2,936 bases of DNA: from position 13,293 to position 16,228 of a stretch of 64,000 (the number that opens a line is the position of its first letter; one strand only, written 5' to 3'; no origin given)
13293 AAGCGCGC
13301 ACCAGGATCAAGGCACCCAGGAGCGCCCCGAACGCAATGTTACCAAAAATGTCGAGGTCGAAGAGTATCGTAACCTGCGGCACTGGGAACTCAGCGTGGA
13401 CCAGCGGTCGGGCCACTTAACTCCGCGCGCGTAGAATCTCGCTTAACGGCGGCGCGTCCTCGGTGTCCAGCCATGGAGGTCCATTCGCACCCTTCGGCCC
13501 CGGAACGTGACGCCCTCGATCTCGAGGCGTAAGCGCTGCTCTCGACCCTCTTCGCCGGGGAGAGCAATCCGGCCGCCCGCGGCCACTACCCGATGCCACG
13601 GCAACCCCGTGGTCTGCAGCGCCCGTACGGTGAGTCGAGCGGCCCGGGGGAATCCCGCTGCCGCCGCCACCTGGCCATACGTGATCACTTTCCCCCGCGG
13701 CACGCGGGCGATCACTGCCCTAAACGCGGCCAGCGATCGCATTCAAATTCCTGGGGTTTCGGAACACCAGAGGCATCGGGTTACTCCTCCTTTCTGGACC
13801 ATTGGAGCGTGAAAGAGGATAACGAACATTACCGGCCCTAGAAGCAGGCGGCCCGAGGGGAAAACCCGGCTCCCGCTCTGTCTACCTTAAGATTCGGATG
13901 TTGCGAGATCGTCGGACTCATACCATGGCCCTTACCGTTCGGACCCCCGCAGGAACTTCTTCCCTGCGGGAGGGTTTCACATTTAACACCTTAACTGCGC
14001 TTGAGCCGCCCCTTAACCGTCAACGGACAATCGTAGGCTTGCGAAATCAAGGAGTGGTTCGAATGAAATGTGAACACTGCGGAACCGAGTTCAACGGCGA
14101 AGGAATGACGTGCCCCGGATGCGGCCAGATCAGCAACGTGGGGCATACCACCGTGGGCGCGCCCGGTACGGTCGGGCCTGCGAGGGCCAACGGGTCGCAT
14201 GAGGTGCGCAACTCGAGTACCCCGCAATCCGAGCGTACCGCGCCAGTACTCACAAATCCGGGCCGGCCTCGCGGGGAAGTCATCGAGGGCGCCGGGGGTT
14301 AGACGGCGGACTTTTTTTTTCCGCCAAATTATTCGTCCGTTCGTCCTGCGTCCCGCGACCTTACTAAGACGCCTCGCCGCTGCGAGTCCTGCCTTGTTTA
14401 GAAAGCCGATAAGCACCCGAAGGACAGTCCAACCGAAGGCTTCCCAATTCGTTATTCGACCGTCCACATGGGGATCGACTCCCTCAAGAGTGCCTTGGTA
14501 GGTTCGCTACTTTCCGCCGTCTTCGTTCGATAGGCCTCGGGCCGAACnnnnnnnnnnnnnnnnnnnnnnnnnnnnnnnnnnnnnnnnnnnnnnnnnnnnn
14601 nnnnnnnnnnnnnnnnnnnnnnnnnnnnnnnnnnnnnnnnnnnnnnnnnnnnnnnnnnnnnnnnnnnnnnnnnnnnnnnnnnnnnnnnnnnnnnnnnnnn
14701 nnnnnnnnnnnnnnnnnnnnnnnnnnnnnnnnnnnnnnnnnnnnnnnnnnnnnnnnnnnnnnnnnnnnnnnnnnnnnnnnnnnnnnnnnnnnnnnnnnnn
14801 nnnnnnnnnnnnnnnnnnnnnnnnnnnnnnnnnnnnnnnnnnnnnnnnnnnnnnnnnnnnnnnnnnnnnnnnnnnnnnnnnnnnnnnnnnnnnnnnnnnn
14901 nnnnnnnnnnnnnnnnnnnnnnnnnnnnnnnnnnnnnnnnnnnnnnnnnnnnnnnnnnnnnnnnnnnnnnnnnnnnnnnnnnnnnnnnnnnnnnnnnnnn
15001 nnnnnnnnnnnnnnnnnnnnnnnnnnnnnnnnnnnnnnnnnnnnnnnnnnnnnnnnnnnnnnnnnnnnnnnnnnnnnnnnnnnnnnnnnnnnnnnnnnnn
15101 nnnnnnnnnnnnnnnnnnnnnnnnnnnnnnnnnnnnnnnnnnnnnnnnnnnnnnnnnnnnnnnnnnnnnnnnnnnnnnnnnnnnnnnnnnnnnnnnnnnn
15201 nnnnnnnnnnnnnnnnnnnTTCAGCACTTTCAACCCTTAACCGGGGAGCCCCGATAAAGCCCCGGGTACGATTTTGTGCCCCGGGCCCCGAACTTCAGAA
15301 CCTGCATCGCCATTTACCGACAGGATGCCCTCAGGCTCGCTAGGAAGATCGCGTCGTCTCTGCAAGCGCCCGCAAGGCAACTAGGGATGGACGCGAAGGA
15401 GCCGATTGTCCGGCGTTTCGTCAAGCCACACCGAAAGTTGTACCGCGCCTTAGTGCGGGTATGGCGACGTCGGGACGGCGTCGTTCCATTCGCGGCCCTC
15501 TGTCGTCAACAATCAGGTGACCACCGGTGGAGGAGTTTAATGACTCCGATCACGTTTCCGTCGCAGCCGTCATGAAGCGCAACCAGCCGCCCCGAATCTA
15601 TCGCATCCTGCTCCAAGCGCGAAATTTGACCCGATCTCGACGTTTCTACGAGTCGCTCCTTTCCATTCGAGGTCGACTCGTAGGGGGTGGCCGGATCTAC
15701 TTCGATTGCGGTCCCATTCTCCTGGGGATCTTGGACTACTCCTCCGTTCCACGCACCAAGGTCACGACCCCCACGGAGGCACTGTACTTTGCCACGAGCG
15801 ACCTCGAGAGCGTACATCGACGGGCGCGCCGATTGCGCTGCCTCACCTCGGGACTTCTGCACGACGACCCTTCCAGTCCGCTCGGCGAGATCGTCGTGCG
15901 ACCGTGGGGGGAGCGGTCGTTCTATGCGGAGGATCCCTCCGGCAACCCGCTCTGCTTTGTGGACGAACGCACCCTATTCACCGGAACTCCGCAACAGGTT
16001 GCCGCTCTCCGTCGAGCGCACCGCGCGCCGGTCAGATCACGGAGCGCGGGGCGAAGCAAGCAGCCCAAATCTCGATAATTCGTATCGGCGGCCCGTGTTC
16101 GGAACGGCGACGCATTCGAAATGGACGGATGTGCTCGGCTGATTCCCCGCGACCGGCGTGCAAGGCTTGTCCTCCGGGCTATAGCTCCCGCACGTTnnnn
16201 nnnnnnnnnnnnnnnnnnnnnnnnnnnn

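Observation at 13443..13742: Alkyltransferase-like (ATL) DNA-damage sensor: MGMT fold with the active-site Cys replaced by Trp (PWHRV)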

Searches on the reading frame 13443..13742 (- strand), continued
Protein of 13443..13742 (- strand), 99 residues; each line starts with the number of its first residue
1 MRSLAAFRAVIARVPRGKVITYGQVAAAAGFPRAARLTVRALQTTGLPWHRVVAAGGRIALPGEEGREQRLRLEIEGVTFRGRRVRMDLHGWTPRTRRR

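Call 32: find_related_loci(query=A2, collection=genome_contigs, flank=6000)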
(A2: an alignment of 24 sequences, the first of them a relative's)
Query A2 (99 aa) in genome_contigs; peptide patterns used: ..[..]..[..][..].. (x = any residue, [..] = any of these).
600 stretches matched a pattern (row limit reached: there are more); 585 encode a relative of the query (tblastn E <= 1e-3); the best 80 are kept; 80 distinct loci.
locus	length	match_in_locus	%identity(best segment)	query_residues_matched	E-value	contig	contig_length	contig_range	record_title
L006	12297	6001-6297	80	1-98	8e-47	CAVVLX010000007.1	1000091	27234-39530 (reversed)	MAG: uncultured Thermoplasmata archaeon isolate MFD09222.bin.2.58 genome assembly, contig: contig_64922, whole genome sh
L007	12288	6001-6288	83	1-95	1e-45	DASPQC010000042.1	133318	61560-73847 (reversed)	MAG TPA_asm: Thermoplasmata archaeon isolate SMAG_U12189 k141_2539333, whole genome shotgun sequence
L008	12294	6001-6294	82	3-99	1e-45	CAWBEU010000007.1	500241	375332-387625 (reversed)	MAG: uncultured Thermoplasmata archaeon isolate MFD09222.bin.2.157 genome assembly, contig: contig_46787, whole genome s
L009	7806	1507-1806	79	1-99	1e-43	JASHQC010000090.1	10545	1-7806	MAG: Thermoplasmata archaeon isolate JOPF065 JOPF_A102_contig_105822, whole genome shotgun sequence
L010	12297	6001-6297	87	1-98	7e-43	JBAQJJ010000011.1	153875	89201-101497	MAG: Thermoplasmata archaeon isolate MFD06594_ilm_asm_bin23 k127_114386, whole genome shotgun sequence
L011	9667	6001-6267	81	7-94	5e-42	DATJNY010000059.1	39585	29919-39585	MAG TPA_asm: Thermoplasmata archaeon isolate SMAG_U14873 k141_1547051, whole genome shotgun sequence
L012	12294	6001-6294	79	3-99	3e-41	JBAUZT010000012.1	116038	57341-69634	MAG: Thermoplasmata archaeon isolate MFD09265_ilm_asm_bin59 k127_390293, whole genome shotgun sequence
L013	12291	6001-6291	77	3-98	2e-40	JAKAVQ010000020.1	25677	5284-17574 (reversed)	MAG: Thermoplasmata archaeon isolate YP4.bin112 NODE_2656_length_25677_cov_4.255147, whole genome shotgun sequence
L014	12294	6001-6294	73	1-97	2e-40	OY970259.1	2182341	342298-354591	MAG: uncultured Thermoplasmata archaeon isolate MFD00991.bin.2.14 genome assembly, chromosome: 1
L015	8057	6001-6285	82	1-94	8e-40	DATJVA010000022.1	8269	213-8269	MAG TPA_asm: Thermoplasmata archaeon isolate SMAG_U15060 k141_1413177, whole genome shotgun sequence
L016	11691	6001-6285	85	4-97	6e-39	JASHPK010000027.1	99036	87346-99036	MAG: Thermoplasmata archaeon isolate JOPF047 JOPF_A10C_contig_120201, whole genome shotgun sequence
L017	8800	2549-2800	83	10-92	1e-38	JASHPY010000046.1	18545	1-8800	MAG: Thermoplasmata archaeon isolate JOPF061 JOPF_A07C_contig_56864, whole genome shotgun sequence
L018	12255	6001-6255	81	9-92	2e-37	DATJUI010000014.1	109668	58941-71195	MAG TPA_asm: Thermoplasmata archaeon isolate SMAG_U15042 k141_3206569, whole genome shotgun sequence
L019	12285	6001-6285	69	1-94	2e-37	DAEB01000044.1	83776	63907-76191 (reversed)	MAG TPA_asm: Thermoplasmata archaeon UBA184 UBA184_contig_731, whole genome shotgun sequence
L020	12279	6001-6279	73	4-95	3e-37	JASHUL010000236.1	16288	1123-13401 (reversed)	MAG: Thermoplasmata archaeon isolate JOPF178 JOPF_A141_contig_109680, whole genome shotgun sequence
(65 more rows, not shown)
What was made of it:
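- Orthologues sit on 1-Mb contigs and on a 2.18-Mb Thermoplasmata chromosome (call 32).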

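Call 36: predict_structure(alignment_id=A1)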
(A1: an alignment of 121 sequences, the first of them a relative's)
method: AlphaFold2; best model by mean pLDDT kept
length: 99 residues; sequences in the alignment: 121
mean_pLDDT: 94.2   pTM: 0.85
mean pLDDT of the five models: 94.2, 93.5, 91.8, 91.3, 90.6
residues with pLDDT >= 90: 89; 70-90: 7; 50-70: 3; < 50: 0
segments of 3 or more residues with pLDDT < 50: none
pLDDT, mean of each block of 10 residues (from residue 1): 89 98 97 94 93 97 96 99 97 81
secondary structure, 60 per line:
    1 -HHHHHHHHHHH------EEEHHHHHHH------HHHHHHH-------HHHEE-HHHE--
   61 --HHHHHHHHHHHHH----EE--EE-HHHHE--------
elements in order: H2-12 E19-21 H22-28 H35-41 H63-75 H87-90
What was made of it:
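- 13620..13688 (-): Helix-turn-helix DNA-binding region (residues 19-41). It includes Y22 (13677-13679, equivalent to Atl1 Y25) and the Arg finger R36 (13635-13637, equivalent to Atl1 R39). Helices 22-28 and 35-41 in the AlphaFold model (call 36).
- On Alkyltransferase-like (ATL) proteins: The helices are predicted at high confidence (call 36).
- Fold: AlphaFold pLDDT 94.2 and pTM 0.85 (call 36).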

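Call 37: find_encoding_contigs(protein=P0050, flank=8000, max_places=2)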
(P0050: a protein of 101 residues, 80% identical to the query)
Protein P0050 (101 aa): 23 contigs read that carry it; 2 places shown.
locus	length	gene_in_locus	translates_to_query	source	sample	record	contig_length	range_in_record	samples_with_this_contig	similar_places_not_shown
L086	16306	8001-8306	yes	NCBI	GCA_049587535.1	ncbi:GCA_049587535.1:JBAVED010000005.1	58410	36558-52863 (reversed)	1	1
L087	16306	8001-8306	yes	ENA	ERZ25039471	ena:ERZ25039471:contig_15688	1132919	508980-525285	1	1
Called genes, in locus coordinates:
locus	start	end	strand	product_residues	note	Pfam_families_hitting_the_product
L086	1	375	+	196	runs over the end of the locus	PF01872:RibD_C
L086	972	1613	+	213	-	-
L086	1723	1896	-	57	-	PF01906:YbjQ_1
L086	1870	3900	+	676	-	PF13431:TPR_17 (faint), PF00211:Guanylate_cyc, PF00515:TPR_1 (faint), PF07719:TPR_2 (faint), PF13181:TPR_8 (faint), PF13414:TPR_11 (faint), PF13428:TPR_14 (faint), PF14559:TPR_19 (faint)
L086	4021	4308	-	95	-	-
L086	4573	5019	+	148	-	-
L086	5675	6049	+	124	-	-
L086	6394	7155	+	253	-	PF00589:Phage_integrase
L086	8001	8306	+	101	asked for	PF01035:DNA_binding_1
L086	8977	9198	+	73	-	-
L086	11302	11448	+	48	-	-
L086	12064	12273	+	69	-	-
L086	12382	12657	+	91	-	PF01872:RibD_C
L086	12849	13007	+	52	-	-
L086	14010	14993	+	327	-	PF00005:ABC_tran, PF13304:AAA_21, PF13732:DrrA1-3_C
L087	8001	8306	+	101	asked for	PF01035:DNA_binding_1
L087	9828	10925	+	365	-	PF00352:TBP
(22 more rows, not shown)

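Call 39: fold_search(model_id=the predicted structure, library=pdb)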
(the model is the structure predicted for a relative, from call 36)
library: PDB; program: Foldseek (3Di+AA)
matches with E <= 10: 73; with E <= 0.001: 11
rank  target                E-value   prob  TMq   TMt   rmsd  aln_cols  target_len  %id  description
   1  2kif_MODEL_1_A        2.4e-07  1.00  0.84  0.81   2.6       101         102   35  Solution NMR structure of an O6-methylguanine DNA methyltransferase family protein from Vibrio parahaemolyticu (released 2009-06-30)
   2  3gva_A                1.4e-06  1.00  0.79  0.74   2.5       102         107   29  Crystal Structure Analysis of S. Pombe ATL (released 2009-06-09)
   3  3gx4_X                2.2e-05  1.00  0.77  0.72   2.7       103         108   29  Crystal Structure Analysis of S. Pombe ATL in complex with DNA (released 2009-06-09)
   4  4bhc                  1.4e-04  1.00  0.64  0.40   2.2        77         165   28  CRYSTAL STRUCTURE OF THE M. TUBERCULOSIS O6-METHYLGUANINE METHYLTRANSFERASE R37L VARIANT (released 2013-04-17)
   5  4bhb                  1.5e-04  1.00  0.61  0.38   2.5        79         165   30  Crystal structure of Mycobacterium tuberculosis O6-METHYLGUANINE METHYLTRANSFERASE (released 2013-04-17)
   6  4wxd                  2.3e-04  1.00  0.65  0.40   2.2        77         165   28  Crystal structure of Mycobacterium tuberculosis OGT-R37K (released 2015-11-04)
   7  4wx9_A                3.6e-04  1.00  0.66  0.42   2.3        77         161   28  Crystal structure of Mycobacterium tuberculosis OGT in complex with DNA (released 2015-11-04)
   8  5llq_A                3.6e-04  1.00  0.65  0.44   2.4        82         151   30  Crystal structure of Sulfolobus solfataricus O6-methylguanine methyltransferase C119F variant (released 2016-11-09)
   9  4zyg_B                7.7e-04  1.00  0.64  0.44   2.4        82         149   34  Crystal structure of methylated Sulfolobus solfataricus O6-methylguanine methyltransferase (released 2015-08-12)
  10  4zye                  7.7e-04  1.00  0.64  0.44   2.9        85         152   32  Crystal structure of Sulfolobus solfataricus O6-methylguanine methyltransferase (released 2015-08-12)
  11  4wxc                  9.9e-04  1.00  0.60  0.37   2.6        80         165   30  Crystal structure of Mycobacterium tuberculosis OGT-Y139F (released 2015-11-04)
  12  5llq_B                1.2e-03  1.00  0.61  0.43   2.8        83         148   34  Crystal structure of Sulfolobus solfataricus O6-methylguanine methyltransferase C119F variant (released 2016-11-09)
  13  4zyh                  1.4e-03  1.00  0.63  0.44   2.9        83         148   32  Crystal structure of Sulfolobus solfataricus O6-methylguanine methyltransferase C119L variant (released 2015-08-12)
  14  4wx9_B                1.6e-03  1.00  0.66  0.41   2.2        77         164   28  Crystal structure of Mycobacterium tuberculosis OGT in complex with DNA (released 2015-11-04)
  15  6ga0                  1.9e-03  1.00  0.61  0.41   3.3        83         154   30  Crystal structure of a thermophilic O6-alkylguanine-DNA alkyltransferase-derived self-labeling protein-tag in covalent c (released 2018-05-09)
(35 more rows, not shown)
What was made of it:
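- On Alkyltransferase-like (ATL) proteins: All 41 Foldseek PDB matches with E up to about 0.015 are ATL or AGT structures (call 39). TM is 0.84 and 0.79 over about 101 columns, against 0.69 or less over 77-85 columns (call 39).
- Foldseek gives TM 0.84 and 0.79 to vpAtl and Atl1 over the full length, against 0.54-0.69 to AGT C-domains (call 39).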

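Call 42: search_protein_families(library=pfam, proteins=[P0198, P0222], max_evalue=0.001)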
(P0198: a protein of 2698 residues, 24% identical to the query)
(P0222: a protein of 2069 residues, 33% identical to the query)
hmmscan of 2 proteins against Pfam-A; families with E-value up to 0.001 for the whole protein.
P0198 (2698 aa): 8 families
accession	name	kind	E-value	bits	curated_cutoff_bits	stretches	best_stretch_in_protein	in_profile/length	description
PF17802.7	SpaA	-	5.9e-217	703.1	23.1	22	2405-2497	1-90/91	Prealbumin-like fold domain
PF13620.12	CarboxypepD_reg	-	1.2e-16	61.3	32.3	1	534-601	13-79/82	Carboxypeptidase regulatory-like domain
PF08341.16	TED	-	8.2e-10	39.5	22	1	292-403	2-101/102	Thioester domain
PF19984.4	DUF6420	-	9.4e-08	32.5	25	0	1462-1481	38-57/158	Family of unknown function (DUF6420)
PF25291.1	CGLA_C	-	1.2e-06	28.9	27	0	930-966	25-61/79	Lambda-carrageenase C-terminal domain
PF24421.1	Ig_J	-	1.3e-06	28.9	29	0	882-924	37-81/104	Tip attachment protein J, Ig-like domain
PF25604.1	DUF7938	-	2e-05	24.8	27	0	1252-1273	5-26/66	Phage family of unknown function (DUF7938)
PF09430.16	EMC7_beta-sandw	-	6.4e-05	23.6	26.6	0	2443-2487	23-63/122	ER membrane protein complex subunit 7, beta-sandwich domain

P0222 (2069 aa): 1 family
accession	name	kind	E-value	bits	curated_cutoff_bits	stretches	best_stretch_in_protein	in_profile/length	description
PF08027.17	Albumin_I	-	0.00024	21.1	27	0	1936-1949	1-14/33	Albumin I chain b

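Call 57: list_cluster_members(proteins=[P0163, P0167, P0171, P0181, P0205, P0210, P0228, P0249, P0262, P0150])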
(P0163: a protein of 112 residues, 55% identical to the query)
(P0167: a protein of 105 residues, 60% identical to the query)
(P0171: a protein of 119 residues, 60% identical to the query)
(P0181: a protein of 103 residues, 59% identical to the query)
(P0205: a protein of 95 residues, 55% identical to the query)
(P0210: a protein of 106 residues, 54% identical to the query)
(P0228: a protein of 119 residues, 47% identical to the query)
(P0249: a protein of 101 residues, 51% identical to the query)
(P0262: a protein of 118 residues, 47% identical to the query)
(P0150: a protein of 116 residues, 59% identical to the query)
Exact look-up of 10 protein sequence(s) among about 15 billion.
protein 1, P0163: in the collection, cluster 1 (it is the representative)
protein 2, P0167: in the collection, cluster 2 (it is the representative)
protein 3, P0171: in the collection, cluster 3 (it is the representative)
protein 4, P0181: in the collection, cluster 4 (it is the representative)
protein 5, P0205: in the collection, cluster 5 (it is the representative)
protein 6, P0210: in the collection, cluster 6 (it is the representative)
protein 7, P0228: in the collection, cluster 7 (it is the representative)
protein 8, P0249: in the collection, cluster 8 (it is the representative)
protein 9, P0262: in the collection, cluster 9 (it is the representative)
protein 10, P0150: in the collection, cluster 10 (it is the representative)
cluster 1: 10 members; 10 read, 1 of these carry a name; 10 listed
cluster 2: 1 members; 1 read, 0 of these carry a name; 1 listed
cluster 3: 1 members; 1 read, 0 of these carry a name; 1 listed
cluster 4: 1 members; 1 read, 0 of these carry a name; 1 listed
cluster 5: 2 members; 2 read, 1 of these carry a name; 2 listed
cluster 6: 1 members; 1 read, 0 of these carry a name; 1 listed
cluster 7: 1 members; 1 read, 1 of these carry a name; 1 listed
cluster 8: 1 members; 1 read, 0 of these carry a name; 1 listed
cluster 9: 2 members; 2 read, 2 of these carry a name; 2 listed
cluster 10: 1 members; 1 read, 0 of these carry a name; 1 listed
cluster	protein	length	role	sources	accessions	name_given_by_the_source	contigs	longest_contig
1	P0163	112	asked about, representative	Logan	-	-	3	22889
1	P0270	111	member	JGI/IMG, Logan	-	methylated-DNA-protein-cysteine methyltransferase-like protein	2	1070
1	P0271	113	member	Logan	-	-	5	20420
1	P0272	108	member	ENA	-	-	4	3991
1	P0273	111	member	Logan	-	-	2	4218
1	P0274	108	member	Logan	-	-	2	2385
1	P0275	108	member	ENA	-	-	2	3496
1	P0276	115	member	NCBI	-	-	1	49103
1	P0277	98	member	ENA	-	-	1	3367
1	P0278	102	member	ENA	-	-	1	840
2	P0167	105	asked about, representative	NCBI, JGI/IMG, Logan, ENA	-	-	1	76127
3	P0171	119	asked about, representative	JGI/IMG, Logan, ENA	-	-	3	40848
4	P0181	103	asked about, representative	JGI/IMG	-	-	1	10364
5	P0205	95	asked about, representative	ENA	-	-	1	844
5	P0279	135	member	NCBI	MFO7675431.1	MAG: MGMT family protein [bacterium]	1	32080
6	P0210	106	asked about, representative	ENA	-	-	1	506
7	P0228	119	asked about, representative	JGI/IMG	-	methylated-DNA-protein-cysteine methyltransferase-like protein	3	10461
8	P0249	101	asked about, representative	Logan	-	-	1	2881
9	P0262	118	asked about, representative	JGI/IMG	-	methylated-DNA-protein-cysteine methyltransferase-like protein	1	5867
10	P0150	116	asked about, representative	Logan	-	-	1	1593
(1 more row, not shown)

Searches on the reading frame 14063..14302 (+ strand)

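Call 23: search_protein_families(library=pfam, max_evalue=1, proteins=[window:14063-14302:+])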
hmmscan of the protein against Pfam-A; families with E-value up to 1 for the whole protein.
window:14063-14302:+ (79 aa): 12 families
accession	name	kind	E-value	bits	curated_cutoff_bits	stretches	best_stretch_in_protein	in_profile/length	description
PF13717.11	Zn_ribbon_4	-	0.014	15.7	30.3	0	3-11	5-13/36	zinc-ribbon domain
PF12773.13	DZR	-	0.029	15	27.3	1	3-25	15-35/45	Double zinc ribbon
PF01155.25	HypA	-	0.049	14.1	28.9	1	1-23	71-95/112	Hydrogenase/urease nickel incorporation, metallochaperone, hypA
PF00096.32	zf-C2H2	-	0.17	12.8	25.2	0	2-11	2-11/23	Zinc finger, C2H2 type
PF24292.1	DUF7479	-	0.19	12.3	27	1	4-23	20-39/60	Domain of unknown function (DUF7479)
PF14690.11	Zn_ribbon_ISL3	-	0.21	12.5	25.5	0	15-28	3-16/47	zinc-finger of transposase IS204/IS1001/IS1096/IS1165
PF10571.15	UPF0547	-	0.23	12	29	0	16-23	2-9/26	Uncharacterised protein family UPF0547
PF24463.1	DUF7577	-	0.25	11.4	28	0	2-9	4-11/27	Domain of unknown function (DUF7577)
PF22747.2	Zn_ribbon_DUF2089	-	0.3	11.6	27.6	1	1-13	13-25/32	DUF2089 zinc ribbon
PF13248.11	Zn_ribbon_3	-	0.3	11.1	27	0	2-9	18-25/26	zinc-ribbon domain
PF12172.15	zf-ChsH2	-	0.4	11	23.2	0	14-22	11-19/37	ChsH2, rubredoxin-like zinc ribbon domain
PF23455.1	DUF7129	-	0.6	10.3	30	0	3-22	14-35/45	Domain of unknown function (DUF7129)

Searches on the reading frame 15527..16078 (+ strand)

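Call 23: search_protein_families(library=pfam, max_evalue=1, proteins=[window:15527-16078:+])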
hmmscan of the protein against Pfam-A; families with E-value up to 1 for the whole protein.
window:15527-16078:+ (183 aa): 2 families
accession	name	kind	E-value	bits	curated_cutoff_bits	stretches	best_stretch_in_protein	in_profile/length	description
PF00903.31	Glyoxalase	-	0.00055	20.8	20.6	1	24-144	2-121/121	Glyoxalase/Bleomycin resistance protein/Dioxygenase superfamily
PF12681.13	Glyoxalase_2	-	0.0011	19.4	30.1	1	27-140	4-109/118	Glyoxalase-like domain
